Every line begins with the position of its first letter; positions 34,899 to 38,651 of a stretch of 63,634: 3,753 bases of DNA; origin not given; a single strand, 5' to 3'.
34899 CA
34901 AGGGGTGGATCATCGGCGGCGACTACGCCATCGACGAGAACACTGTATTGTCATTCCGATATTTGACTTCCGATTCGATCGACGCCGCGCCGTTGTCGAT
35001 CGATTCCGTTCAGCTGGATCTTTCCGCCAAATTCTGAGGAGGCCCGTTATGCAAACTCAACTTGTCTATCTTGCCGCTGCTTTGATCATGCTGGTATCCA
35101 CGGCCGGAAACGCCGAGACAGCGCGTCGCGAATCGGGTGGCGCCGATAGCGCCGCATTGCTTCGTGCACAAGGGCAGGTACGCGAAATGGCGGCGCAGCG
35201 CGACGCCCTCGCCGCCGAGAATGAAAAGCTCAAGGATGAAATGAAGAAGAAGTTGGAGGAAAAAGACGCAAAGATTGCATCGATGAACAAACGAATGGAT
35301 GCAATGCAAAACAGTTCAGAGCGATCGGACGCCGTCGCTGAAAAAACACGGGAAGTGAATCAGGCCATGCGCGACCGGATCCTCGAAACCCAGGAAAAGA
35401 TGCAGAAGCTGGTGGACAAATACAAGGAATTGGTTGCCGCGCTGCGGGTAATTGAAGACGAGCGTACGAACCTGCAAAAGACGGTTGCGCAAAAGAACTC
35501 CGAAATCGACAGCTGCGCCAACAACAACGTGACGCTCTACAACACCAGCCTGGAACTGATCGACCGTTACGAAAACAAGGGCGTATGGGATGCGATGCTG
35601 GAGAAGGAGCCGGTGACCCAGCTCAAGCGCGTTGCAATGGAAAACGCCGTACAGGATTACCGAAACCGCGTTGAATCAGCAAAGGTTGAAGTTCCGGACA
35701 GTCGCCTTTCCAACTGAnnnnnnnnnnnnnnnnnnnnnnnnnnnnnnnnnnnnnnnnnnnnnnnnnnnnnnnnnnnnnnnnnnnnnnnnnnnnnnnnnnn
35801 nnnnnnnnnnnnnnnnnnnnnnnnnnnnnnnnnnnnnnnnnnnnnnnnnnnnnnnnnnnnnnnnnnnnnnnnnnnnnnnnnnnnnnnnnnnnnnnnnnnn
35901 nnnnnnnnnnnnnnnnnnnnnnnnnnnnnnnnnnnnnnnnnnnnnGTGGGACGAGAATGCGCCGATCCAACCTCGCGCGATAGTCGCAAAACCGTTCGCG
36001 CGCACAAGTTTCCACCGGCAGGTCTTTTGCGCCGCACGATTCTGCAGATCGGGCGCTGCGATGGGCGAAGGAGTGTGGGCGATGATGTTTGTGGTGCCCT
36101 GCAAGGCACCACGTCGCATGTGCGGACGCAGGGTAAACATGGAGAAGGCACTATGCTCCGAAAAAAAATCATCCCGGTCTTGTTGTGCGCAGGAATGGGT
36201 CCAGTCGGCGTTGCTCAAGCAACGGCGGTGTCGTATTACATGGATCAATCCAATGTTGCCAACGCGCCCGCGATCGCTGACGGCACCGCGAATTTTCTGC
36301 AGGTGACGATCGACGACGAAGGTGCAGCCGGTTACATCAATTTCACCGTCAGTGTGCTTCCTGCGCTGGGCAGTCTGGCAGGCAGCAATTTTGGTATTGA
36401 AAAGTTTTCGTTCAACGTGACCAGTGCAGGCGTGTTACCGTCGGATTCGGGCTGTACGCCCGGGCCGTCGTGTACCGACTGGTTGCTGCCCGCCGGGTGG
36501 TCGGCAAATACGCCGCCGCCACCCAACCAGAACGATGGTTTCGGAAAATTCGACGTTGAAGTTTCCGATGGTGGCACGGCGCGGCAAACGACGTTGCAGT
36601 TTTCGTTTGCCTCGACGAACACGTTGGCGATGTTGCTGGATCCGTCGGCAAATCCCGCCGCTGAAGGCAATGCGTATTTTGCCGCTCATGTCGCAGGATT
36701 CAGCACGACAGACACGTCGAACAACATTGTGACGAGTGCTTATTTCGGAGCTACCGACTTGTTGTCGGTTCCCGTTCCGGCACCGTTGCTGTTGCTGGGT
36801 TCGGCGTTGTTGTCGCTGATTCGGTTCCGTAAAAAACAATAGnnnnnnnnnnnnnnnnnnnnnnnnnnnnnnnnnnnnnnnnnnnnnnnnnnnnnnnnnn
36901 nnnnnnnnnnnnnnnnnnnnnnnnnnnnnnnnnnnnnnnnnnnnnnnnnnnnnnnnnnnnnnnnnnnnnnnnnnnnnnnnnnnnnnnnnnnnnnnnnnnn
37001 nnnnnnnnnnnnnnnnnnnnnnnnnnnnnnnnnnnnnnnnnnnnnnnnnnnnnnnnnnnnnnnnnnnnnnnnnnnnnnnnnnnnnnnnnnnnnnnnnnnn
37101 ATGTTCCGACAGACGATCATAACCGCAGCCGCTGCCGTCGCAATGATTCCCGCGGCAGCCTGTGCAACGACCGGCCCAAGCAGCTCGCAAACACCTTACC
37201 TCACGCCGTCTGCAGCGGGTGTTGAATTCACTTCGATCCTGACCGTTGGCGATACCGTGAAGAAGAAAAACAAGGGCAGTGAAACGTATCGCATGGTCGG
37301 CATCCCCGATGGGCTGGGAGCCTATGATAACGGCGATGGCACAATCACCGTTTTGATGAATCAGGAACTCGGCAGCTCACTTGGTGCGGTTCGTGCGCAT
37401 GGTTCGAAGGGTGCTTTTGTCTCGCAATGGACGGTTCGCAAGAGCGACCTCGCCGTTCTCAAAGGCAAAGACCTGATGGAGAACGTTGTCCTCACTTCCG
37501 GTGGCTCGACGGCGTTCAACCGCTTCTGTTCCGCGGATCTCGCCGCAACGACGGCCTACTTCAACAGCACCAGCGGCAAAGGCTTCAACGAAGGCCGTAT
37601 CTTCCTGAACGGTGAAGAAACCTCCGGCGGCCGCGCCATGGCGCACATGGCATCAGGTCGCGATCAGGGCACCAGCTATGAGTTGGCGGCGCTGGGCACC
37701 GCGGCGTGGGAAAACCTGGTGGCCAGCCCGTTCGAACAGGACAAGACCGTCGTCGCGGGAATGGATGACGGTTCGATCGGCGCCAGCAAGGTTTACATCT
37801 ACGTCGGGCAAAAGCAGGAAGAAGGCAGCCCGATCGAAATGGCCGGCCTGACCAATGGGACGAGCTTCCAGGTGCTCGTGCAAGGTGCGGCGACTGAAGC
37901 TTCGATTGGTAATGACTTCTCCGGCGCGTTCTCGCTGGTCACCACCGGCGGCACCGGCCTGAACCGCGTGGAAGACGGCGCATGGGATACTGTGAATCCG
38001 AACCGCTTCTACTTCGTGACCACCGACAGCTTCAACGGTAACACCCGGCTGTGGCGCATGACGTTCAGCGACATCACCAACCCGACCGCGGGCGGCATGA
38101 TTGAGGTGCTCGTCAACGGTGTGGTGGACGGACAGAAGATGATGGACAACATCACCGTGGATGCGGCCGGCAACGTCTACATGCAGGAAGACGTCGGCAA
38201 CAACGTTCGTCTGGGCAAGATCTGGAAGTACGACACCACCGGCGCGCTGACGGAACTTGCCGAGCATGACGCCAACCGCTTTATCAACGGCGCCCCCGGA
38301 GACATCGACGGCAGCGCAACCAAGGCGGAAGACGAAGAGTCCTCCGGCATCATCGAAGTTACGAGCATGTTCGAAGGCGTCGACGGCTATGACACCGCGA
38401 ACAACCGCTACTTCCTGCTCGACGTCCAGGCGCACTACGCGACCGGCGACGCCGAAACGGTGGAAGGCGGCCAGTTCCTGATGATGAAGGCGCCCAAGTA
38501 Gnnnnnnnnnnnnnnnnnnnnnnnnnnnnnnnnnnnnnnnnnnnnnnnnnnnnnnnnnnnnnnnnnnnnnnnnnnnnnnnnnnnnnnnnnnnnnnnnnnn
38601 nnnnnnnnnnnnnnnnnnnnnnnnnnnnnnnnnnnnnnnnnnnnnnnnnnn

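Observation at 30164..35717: TonB-type motor with a LamG/DUF2341-decorated ExbB, a dedicated 602-aa porin and a coiled-coil protein, but no TonB-dependent receptor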

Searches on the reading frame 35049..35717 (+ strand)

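Call 5: search_protein_families(library=pfam, proteins=[window:35049-35717:+], max_evalue=0.01)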
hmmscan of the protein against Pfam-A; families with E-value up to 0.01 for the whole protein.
window:35049-35717:+ (222 aa): 1 family
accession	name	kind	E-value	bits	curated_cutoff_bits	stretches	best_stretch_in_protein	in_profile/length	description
PF25773.1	TPR_ANAPC2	-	0.0039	17.6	27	1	82-146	37-101/111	ANAPC2-like, TPR repeats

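Call 6: search_protein_families(library=ncbifam, proteins=[window:35049-35717:+], max_evalue=0.01)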
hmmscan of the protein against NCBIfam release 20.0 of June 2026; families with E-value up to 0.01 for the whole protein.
window:35049-35717:+ (222 aa): 7 families
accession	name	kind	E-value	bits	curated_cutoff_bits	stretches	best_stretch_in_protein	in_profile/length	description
NF045487.1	ASRP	equivalog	2.5e-05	23.1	300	1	41-209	323-470/593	archaea-specific SMC-related protein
NF041794.1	1_anti-phage_ZorA1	equivalog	9.8e-05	20.9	750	1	41-155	522-633/729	type I Zorya anti-phage system protein ZorA1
TIGR02168.1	SMC_prok_B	equivalog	0.00025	18.9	567.35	1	36-178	680-825/1181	chromosome segregation protein SMC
NF041034.1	Rad50_Sulf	equivalog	0.0029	15.5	1000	1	43-165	455-573/872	DNA double-strand break repair ATPase Rad50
TIGR02169.1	SMC_prok_A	equivalog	0.0043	14.8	729.4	1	41-169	343-467/1165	chromosome segregation protein SMC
NF004208.0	PRK05658.1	equivalog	0.0087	15.1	555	1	45-187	212-351/631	RNA polymerase sigma factor RpoD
NF045995.1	MAG0865_DivIVA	hypoth_equivalog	0.0088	16.2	55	0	46-81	31-66/69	MAG0865 family DivIVA-related protein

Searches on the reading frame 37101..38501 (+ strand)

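Call 5: search_protein_families(library=pfam, proteins=[window:37101-38501:+], max_evalue=0.01)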
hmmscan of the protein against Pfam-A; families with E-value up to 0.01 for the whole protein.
window:37101-38501:+ (466 aa): 0 families

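Call 6: search_protein_families(library=ncbifam, proteins=[window:37101-38501:+], max_evalue=0.01)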
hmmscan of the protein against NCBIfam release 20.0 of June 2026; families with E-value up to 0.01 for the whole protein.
window:37101-38501:+ (466 aa): 0 families

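Call 23: search_protein_families(library=pfam, proteins=[window:37101-38501:+], max_evalue=0.1)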
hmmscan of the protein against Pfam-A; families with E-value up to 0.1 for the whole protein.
window:37101-38501:+ (466 aa): 1 family
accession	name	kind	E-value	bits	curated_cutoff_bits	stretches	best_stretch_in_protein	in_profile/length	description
PF17295.7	DUF5348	-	0.015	15.7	22.8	0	247-281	22-54/68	Domain of unknown function (DUF5348)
